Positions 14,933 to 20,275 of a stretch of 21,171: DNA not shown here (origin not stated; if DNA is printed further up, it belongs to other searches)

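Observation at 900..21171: GH112-centred host-glycan harvesting locus whose extracellular half lacks every known disaccharide-releasing family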

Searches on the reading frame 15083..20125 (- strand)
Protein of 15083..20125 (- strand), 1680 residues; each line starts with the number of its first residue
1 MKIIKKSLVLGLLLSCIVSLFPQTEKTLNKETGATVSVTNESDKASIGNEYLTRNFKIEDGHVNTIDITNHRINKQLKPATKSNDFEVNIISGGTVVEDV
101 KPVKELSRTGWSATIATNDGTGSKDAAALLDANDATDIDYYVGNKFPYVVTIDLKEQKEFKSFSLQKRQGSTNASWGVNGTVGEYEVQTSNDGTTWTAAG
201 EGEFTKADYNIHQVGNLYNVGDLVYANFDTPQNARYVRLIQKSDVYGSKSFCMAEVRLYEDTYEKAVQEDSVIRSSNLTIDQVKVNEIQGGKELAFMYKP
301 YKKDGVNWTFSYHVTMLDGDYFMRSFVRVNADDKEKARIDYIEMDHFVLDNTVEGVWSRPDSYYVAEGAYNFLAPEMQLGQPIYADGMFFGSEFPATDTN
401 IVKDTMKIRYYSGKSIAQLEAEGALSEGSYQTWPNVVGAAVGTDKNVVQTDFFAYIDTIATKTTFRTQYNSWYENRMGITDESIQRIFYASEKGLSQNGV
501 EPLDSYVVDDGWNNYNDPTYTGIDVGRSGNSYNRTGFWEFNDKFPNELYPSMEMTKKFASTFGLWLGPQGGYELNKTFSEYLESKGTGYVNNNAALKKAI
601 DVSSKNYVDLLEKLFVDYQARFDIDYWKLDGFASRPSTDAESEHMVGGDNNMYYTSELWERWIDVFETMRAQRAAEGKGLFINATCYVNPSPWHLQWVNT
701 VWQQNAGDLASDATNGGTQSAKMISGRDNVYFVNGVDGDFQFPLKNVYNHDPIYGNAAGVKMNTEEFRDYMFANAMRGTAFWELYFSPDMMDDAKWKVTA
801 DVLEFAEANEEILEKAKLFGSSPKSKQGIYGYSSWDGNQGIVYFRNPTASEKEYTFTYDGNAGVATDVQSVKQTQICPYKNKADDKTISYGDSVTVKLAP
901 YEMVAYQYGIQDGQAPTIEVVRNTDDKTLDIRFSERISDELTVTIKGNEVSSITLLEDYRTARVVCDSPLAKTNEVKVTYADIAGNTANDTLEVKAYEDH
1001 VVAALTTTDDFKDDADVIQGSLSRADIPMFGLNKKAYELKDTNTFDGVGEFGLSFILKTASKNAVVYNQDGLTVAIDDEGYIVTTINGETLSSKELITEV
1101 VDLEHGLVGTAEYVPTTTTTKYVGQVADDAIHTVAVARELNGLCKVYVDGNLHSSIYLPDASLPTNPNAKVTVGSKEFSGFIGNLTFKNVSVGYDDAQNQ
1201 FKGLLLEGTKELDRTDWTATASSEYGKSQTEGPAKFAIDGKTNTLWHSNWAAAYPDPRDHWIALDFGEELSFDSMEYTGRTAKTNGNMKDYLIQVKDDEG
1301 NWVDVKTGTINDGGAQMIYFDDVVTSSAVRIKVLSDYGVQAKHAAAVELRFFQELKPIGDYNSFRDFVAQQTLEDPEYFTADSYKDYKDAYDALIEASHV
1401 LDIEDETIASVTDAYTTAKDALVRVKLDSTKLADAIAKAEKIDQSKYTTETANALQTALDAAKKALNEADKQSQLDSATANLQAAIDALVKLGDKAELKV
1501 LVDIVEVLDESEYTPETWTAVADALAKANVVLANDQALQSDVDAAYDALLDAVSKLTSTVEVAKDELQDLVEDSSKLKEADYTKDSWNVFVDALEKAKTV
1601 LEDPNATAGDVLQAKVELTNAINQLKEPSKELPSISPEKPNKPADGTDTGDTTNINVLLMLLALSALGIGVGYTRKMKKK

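Call 4: search_protein_families(library=pfam, proteins=[window:15083-20125:-], max_evalue=0.01)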
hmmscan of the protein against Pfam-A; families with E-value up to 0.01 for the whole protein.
window:15083-20125:- (1680 aa): 5 families
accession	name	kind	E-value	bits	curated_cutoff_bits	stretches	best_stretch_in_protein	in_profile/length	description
PF00754.31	F5_F8_type_C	-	7.9e-36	123.4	28.2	2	1219-1341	2-119/127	F5/8 type C domain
PF22633.2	F5_F8_type_C_2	-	5e-21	75.6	27.8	2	1237-1331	2-91/91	NedA-like, galactose-binding domain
PF07554.19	FIVAR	-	8.6e-18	65.2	29.2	3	1563-1625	1-70/71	FIVAR domain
PF16391.11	DUF5000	-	0.00033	21.4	25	0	142-259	16-140/141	Domain of unknown function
PF24801.1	FNIII-A_GpJ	-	0.0092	16.6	27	0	1271-1314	34-77/126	Tip attachment protein J,FNIII-A domain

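Call 5: search_solved_structures(query=window:15083-20125:-, max_evalue=0.01)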
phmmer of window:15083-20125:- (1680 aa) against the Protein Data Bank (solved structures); distinct sequences matched with E-value up to 0.01: 27.
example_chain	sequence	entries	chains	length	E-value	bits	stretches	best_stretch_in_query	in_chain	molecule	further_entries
2j7m_A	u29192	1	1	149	1.1e-14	55.9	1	1219-1341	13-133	HYALURONIDASE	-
2j1a_A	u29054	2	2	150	1.1e-14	55.9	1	1219-1341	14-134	HYALURONIDASE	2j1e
4a41_A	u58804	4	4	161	5e-14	53.7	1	1212-1352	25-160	ALPHA-N-ACETYLGLUCOSAMINIDASE FAMILY PROTEIN | Alpha-N-acetylglucosaminidase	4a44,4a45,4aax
2v5d_A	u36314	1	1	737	2.1e-13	51.7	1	1219-1341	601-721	O-GLCNACASE NAGJ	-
3f2z_A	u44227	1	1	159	4.4e-09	37.4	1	1211-1346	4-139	uncharacterized protein BF3579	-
4lks_A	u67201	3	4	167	6e-09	36.9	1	1226-1352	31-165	Glycosyl hydrolase, family 31/fibronectin type III domain protein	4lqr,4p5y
3ggl_A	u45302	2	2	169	2.1e-08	35.1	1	1205-1342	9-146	Putative chitobiase | Chitobiase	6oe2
2v72_A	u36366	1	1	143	3.5e-08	34.4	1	1213-1339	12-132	EXO-ALPHA-SIALIDASE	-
2kd7_A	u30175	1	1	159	1.5e-07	32.2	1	1220-1342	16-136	Putative chitobiase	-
9g43_A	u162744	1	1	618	6.1e-07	30.2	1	1212-1351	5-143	Galactose oxidase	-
9g8h_A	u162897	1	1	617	6.8e-07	30.1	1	1212-1351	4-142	Galactose oxidase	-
2ber_A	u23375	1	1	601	1.2e-05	25.9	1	1227-1313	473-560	BACTERIAL SIALIDASE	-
1w8n_A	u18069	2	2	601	1.2e-05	25.9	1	1227-1313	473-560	BACTERIAL SIALIDASE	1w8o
1wcq_A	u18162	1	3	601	1.2e-05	25.9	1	1227-1313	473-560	SIALIDASE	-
2bzd_A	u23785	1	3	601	1.2e-05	25.9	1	1227-1313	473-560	BACTERIAL SIALIDASE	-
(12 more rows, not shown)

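Call 9: search_protein_families(library=ncbifam, proteins=[window:15083-20125:-], max_evalue=0.01)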
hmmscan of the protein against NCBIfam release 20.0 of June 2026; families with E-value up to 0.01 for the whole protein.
window:15083-20125:- (1680 aa): 2 families
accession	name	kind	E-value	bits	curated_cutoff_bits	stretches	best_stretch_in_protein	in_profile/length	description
NF047897.1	LctobiosidLnbX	equivalog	3.3e-20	71.6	2500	3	1560-1637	1414-1490/1498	lacto-N-biosidase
NF046019.1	ZmpB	exception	2.4e-16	58.2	3000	2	1494-1629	478-611/1969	zinc metalloprotease B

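Call 42: find_encoding_contigs(protein=window:15083-20125:-, flank=10000, max_places=3)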
Protein window:15083-20125:- (1680 aa): 1 contig read that carries it; 1 place shown.
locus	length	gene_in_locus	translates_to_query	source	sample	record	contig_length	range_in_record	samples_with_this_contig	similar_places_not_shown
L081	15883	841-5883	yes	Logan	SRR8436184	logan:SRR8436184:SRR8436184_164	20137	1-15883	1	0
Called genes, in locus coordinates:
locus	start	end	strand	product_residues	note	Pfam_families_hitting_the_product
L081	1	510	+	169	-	?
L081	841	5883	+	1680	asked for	PF00754:F5_F8_type_C, PF22633:F5_F8_type_C_2, PF07554:FIVAR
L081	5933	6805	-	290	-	PF02311:AraC_binding, PF07883:Cupin_2, PF12833:HTH_18, PF00165:HTH_AraC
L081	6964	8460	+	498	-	PF16173:DUF4874, PF16116:DUF4832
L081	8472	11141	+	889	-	PF00754:F5_F8_type_C (faint), PF07554:FIVAR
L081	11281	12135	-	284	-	PF02311:AraC_binding, PF07883:Cupin_2 (weak), PF00165:HTH_AraC (weak), PF12833:HTH_18, PF00165:HTH_AraC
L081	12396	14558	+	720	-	PF09508:Lact_bio_phlase, PF17385:LBP_M, PF17386:LBP_C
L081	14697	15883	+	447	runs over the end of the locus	PF01547:SBP_bac_1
